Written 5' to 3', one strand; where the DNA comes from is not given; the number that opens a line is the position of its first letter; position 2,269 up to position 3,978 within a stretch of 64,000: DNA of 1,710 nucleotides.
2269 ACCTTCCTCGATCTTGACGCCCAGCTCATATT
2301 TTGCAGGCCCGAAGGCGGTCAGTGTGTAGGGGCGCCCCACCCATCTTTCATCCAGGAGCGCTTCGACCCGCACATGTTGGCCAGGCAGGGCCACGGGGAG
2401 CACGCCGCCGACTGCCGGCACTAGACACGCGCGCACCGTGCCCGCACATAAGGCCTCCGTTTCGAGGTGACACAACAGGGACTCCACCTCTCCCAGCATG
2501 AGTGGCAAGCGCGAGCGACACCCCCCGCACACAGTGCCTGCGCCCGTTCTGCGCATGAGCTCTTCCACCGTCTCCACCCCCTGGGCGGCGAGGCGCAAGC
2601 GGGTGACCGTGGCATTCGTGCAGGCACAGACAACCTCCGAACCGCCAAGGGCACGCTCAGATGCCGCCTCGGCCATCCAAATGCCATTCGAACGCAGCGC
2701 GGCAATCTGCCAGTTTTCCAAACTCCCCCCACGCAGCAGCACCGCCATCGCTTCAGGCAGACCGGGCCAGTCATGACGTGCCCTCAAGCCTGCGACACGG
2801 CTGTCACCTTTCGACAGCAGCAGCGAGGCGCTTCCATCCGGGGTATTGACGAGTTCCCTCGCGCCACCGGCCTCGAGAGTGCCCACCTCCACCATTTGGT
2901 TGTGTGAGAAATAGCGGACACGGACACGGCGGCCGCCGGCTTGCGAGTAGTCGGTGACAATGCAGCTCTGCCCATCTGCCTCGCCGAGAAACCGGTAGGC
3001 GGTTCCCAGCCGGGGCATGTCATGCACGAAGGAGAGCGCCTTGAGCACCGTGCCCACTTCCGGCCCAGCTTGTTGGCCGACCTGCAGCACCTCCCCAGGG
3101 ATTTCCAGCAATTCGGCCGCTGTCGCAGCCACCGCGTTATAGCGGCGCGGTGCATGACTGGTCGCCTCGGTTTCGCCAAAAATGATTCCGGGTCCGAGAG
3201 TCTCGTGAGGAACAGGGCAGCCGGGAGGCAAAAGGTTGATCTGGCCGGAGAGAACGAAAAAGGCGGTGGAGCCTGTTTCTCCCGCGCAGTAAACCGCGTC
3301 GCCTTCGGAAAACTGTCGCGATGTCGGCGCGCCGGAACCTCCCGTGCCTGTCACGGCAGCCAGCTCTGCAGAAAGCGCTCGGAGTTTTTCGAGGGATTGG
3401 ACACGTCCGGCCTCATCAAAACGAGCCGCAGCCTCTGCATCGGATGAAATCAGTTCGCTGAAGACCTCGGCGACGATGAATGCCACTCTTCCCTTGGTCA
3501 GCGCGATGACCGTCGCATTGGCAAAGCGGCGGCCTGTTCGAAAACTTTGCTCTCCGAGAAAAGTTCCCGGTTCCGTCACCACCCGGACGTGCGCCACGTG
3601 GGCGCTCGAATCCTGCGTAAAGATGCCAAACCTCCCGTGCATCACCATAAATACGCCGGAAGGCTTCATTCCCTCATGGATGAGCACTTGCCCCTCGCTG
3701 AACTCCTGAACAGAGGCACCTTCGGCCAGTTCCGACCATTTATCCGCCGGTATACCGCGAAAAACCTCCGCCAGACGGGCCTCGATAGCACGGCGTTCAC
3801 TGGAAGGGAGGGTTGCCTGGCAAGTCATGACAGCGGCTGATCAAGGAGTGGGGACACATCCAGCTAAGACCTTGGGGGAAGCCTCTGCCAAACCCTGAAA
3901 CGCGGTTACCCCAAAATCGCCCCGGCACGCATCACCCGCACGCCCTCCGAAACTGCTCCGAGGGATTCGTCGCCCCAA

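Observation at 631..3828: Self-sufficient nitric-oxide synthase with two N-terminal cyclic-nucleotide-binding domains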

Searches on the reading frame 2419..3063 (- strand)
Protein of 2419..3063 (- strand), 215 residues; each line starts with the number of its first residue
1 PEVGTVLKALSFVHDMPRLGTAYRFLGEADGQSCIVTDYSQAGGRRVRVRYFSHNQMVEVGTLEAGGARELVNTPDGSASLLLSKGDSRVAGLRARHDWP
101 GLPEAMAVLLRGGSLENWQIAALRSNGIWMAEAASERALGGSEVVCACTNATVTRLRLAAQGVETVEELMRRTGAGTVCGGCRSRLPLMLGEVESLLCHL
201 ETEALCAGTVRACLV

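Call 55: predict_structure(alignment_id=A3)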
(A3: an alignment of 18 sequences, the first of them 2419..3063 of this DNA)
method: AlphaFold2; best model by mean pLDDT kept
length: 215 residues; sequences in the alignment: 18
mean_pLDDT: 80.3   pTM: 0.59
mean pLDDT of the five models: 80.3, 79.2, 78.8, 78.7, 71.8
residues with pLDDT >= 90: 65; 70-90: 104; 50-70: 28; < 50: 18
segments of 3 or more residues with pLDDT < 50: 1-3, 132-141, 194-198
pLDDT, mean of each block of 10 residues (from residue 1): 69 76 89 91 86 94 75 95 89 94 87 86 89 45 61 77 87 77 79 55 89 70
secondary structure, 60 per line:
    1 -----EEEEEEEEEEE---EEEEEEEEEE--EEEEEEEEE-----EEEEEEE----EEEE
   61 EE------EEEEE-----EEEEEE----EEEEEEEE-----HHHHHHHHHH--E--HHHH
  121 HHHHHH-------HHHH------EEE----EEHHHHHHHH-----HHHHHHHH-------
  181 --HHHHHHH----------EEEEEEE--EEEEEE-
elements in order: E6-16 E20-29 E32-40 E46-52 E57-62 E69-73 E79-84 E89-96 H102-111 H117-126 H134-137 E144-146 H153-160 H166-173 H183-189 E200-206 E209-214

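Call 57: search_solved_structures(query=A3, max_evalue=1, show_alignments=2)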
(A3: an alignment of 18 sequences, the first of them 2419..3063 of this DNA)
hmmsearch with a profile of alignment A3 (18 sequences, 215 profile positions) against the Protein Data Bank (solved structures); distinct sequences matched with E-value up to 1: 9.
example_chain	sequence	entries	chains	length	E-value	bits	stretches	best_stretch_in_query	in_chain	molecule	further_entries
6e6s_A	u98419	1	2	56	0.091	15.3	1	145-184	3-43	Bacterioferritin-associated ferredoxin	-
6e6r_A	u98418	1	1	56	0.12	14.9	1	145-184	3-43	Bacterioferritin-associated ferredoxin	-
4zag_A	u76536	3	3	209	0.22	14.1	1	70-160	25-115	Probable aromatic acid decarboxylase | UbiX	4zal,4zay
3zqu_A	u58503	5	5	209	0.27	13.8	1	70-160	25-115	PROBABLE AROMATIC ACID DECARBOXYLASE | UbiX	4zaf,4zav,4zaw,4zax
4zan_A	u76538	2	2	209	0.27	13.8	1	70-160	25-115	UbiX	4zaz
6qli_A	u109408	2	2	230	0.33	13.5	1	70-160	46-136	Flavin prenyltransferase UbiX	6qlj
6qlk_A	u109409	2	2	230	0.33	13.5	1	70-160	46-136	Flavin prenyltransferase UbiX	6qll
6qlv_A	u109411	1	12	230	0.34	13.5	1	70-160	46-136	Flavin prenyltransferase UbiX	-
6qlh_A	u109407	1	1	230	0.34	13.5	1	70-160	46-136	Flavin prenyltransferase UbiX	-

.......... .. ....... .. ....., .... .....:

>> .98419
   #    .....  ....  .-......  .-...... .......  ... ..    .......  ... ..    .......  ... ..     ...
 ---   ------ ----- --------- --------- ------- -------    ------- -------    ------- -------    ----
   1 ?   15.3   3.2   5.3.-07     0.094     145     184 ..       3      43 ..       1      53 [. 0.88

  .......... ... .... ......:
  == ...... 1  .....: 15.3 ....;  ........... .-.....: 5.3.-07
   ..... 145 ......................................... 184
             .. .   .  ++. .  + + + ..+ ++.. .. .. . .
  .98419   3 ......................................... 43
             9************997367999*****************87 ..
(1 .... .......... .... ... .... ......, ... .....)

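Call 58: fold_search(model_id=the predicted structure, library=pdb)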
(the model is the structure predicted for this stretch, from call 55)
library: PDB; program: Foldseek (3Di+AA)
matches with E <= 10: 469; with E <= 0.001: 0
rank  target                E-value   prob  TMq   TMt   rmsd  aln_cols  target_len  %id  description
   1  4emi                  8.0e-03  1.00  0.25  0.15   8.7        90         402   20  Toluene dioxygenase reductase in reduced state in complex with NAD+ (released 2012-09-26)
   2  4emj_A                9.0e-03  0.99  0.25  0.14   8.9        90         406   19  Complex between the reductase and ferredoxin components of toluene dioxygenase (released 2012-09-26)
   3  3ef6                  1.2e-02  0.98  0.24  0.14  11.2        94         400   19  Crystal structure of Toluene 2,3-Dioxygenase Reductase (released 2009-03-10)
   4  6e6r                  1.7e-02  1.00  0.22  0.79   1.5        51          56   35  1.50 A resolution structure of the C-terminally truncated [2Fe-2S] ferredoxin (Bfd) R26E mutant from Pseudomonas aerugin (released 2018-09-19)
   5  4bv6                  8.1e-02  0.38  0.17  0.09  13.1       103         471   14  Refined crystal structure of the human Apoptosis inducing factor (released 2014-09-17)
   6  9gqz_B                8.6e-02  0.89  0.23  0.12   4.8        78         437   17  Interaction with AK2A links AIFM1 to cellular energy metabolism. The cryo-EM structure of dimeric AIFM1 engaged to MIA (released 2025-07-09)
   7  9fl7_B                1.2e-01  0.80  0.25  0.14   4.6        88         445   12  Cryo-EM structure of human AK2 bound to reduced human AIFM1 (residues 102-613), class 3 (released 2025-05-14)
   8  8pxk                  1.2e-01  0.60  0.20  0.12   9.9        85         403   15  Structure of NADH-DEPENDENT FERREDOXIN REDUCTASE, BPHA4, solved at wavelength 5.76 A (released 2023-10-25)
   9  9a5h_A                1.3e-01  0.57  0.26  0.13  13.4       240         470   12  Integrative model of DLDH1-ODP2 by crosslinking MS and deep learning (released 2024-09-18)
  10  5fs8                  1.3e-01  0.33  0.17  0.09  13.0       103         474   14  Crystal structure of the G308E mutant of human apoptosis inducing factor (released 2016-05-11)
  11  4h4w                  1.3e-01  0.60  0.20  0.12   9.8        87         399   15  Crystal Structure of Ferredoxin reductase, BphA4 E175C/T176R/Q177G mutant (reduced form) (released 2013-10-09)
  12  9gqz_C                1.5e-01  0.82  0.25  0.14   4.8        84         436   14  Interaction with AK2A links AIFM1 to cellular energy metabolism. The cryo-EM structure of dimeric AIFM1 engaged to MIA (released 2025-07-09)
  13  4h4x                  1.6e-01  0.60  0.21  0.13   9.7        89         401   15  Crystal Structure of Ferredoxin reductase, BphA4 E175A/T176R/Q177G mutant (oxidized form) (released 2013-10-09)
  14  4bur_D                1.9e-01  0.72  0.24  0.14   4.6        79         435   14  Crystal structure of the reduced human Apoptosis inducing factor complexed with NAD (released 2014-07-09)
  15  5fs7_A                1.9e-01  0.66  0.22  0.12   5.7        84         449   14  Crystal structure of the G262S mutant of human apoptosis inducing factor (released 2016-05-11)
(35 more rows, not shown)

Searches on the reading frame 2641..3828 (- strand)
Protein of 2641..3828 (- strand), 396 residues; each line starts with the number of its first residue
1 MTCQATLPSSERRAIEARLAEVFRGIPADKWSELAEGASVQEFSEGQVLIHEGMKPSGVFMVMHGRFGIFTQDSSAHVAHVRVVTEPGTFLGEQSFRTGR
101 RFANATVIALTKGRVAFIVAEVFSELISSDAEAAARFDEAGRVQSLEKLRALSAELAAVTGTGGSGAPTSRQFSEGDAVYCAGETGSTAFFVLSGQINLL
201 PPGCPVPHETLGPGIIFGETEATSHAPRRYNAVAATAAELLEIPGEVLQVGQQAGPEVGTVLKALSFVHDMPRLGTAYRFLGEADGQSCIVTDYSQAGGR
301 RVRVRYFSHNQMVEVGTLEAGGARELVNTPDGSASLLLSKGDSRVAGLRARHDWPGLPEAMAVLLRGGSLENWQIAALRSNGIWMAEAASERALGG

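Call 19: search_solved_structures(query=window:2641-3828:-, max_evalue=0.01, show_alignments=4)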
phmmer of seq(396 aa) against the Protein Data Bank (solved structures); distinct sequences matched with E-value up to 0.01: 33.
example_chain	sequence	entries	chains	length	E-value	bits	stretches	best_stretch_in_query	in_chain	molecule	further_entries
5ezr_A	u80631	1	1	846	5.4e-11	45.3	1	18-239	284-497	cGMP-dependent protein kinase, putative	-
4rz7_A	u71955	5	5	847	5.4e-11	45.3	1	18-239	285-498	cGMP-dependent protein kinase, putative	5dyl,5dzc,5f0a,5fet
9p74_A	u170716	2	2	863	5.9e-11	45.2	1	18-239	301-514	cGMP-dependent protein kinase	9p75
5dyk_A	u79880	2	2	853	7.9e-09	38.2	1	18-233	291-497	CGMP-dependent protein kinase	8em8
4muv_A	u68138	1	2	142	3.1e-07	33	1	175-264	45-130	Cyclic nucleotide-gated potassium channel mll3241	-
3cl1_A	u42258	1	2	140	3.4e-07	32.8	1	175-264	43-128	Mll3241 protein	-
1vp6_A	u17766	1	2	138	3.4e-07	32.8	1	175-264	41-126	Cyclic-nucleotide binding domain of mesorhizobium loti CNG potassium channel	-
2k0g_A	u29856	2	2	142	3.4e-07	32.8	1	175-264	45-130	Mll3241 protein | Cyclic nucleotide-gated potassium channel mll3241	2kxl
1u12_A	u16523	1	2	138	3.7e-07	32.7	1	175-263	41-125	cyclic nucleotide binding domain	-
3clp_A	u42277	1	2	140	1.7e-06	30.5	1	175-264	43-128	Mll3241 protein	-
2zd9_A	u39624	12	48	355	2.5e-06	30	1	175-264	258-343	Mll3241 protein | Cyclic nucleotide-gated potassium channel mll3241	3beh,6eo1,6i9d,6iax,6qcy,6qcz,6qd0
4chv_A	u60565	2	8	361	2.6e-06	30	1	175-264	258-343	CYCLIC NUCLEOTIDE-GATED POTASSIUM CHANNEL MLL3241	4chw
3co2_A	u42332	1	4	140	4.2e-06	29.2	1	175-264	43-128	Mlotik1 ion channel protein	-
3shr_A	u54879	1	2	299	5.7e-05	25.5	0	22-128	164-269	cGMP-dependent protein kinase 1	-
6ftf_B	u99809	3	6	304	9e-05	24.9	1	25-111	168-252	Protein kinase A regulatory subunit, putative | Protein kinase A regulatory subunit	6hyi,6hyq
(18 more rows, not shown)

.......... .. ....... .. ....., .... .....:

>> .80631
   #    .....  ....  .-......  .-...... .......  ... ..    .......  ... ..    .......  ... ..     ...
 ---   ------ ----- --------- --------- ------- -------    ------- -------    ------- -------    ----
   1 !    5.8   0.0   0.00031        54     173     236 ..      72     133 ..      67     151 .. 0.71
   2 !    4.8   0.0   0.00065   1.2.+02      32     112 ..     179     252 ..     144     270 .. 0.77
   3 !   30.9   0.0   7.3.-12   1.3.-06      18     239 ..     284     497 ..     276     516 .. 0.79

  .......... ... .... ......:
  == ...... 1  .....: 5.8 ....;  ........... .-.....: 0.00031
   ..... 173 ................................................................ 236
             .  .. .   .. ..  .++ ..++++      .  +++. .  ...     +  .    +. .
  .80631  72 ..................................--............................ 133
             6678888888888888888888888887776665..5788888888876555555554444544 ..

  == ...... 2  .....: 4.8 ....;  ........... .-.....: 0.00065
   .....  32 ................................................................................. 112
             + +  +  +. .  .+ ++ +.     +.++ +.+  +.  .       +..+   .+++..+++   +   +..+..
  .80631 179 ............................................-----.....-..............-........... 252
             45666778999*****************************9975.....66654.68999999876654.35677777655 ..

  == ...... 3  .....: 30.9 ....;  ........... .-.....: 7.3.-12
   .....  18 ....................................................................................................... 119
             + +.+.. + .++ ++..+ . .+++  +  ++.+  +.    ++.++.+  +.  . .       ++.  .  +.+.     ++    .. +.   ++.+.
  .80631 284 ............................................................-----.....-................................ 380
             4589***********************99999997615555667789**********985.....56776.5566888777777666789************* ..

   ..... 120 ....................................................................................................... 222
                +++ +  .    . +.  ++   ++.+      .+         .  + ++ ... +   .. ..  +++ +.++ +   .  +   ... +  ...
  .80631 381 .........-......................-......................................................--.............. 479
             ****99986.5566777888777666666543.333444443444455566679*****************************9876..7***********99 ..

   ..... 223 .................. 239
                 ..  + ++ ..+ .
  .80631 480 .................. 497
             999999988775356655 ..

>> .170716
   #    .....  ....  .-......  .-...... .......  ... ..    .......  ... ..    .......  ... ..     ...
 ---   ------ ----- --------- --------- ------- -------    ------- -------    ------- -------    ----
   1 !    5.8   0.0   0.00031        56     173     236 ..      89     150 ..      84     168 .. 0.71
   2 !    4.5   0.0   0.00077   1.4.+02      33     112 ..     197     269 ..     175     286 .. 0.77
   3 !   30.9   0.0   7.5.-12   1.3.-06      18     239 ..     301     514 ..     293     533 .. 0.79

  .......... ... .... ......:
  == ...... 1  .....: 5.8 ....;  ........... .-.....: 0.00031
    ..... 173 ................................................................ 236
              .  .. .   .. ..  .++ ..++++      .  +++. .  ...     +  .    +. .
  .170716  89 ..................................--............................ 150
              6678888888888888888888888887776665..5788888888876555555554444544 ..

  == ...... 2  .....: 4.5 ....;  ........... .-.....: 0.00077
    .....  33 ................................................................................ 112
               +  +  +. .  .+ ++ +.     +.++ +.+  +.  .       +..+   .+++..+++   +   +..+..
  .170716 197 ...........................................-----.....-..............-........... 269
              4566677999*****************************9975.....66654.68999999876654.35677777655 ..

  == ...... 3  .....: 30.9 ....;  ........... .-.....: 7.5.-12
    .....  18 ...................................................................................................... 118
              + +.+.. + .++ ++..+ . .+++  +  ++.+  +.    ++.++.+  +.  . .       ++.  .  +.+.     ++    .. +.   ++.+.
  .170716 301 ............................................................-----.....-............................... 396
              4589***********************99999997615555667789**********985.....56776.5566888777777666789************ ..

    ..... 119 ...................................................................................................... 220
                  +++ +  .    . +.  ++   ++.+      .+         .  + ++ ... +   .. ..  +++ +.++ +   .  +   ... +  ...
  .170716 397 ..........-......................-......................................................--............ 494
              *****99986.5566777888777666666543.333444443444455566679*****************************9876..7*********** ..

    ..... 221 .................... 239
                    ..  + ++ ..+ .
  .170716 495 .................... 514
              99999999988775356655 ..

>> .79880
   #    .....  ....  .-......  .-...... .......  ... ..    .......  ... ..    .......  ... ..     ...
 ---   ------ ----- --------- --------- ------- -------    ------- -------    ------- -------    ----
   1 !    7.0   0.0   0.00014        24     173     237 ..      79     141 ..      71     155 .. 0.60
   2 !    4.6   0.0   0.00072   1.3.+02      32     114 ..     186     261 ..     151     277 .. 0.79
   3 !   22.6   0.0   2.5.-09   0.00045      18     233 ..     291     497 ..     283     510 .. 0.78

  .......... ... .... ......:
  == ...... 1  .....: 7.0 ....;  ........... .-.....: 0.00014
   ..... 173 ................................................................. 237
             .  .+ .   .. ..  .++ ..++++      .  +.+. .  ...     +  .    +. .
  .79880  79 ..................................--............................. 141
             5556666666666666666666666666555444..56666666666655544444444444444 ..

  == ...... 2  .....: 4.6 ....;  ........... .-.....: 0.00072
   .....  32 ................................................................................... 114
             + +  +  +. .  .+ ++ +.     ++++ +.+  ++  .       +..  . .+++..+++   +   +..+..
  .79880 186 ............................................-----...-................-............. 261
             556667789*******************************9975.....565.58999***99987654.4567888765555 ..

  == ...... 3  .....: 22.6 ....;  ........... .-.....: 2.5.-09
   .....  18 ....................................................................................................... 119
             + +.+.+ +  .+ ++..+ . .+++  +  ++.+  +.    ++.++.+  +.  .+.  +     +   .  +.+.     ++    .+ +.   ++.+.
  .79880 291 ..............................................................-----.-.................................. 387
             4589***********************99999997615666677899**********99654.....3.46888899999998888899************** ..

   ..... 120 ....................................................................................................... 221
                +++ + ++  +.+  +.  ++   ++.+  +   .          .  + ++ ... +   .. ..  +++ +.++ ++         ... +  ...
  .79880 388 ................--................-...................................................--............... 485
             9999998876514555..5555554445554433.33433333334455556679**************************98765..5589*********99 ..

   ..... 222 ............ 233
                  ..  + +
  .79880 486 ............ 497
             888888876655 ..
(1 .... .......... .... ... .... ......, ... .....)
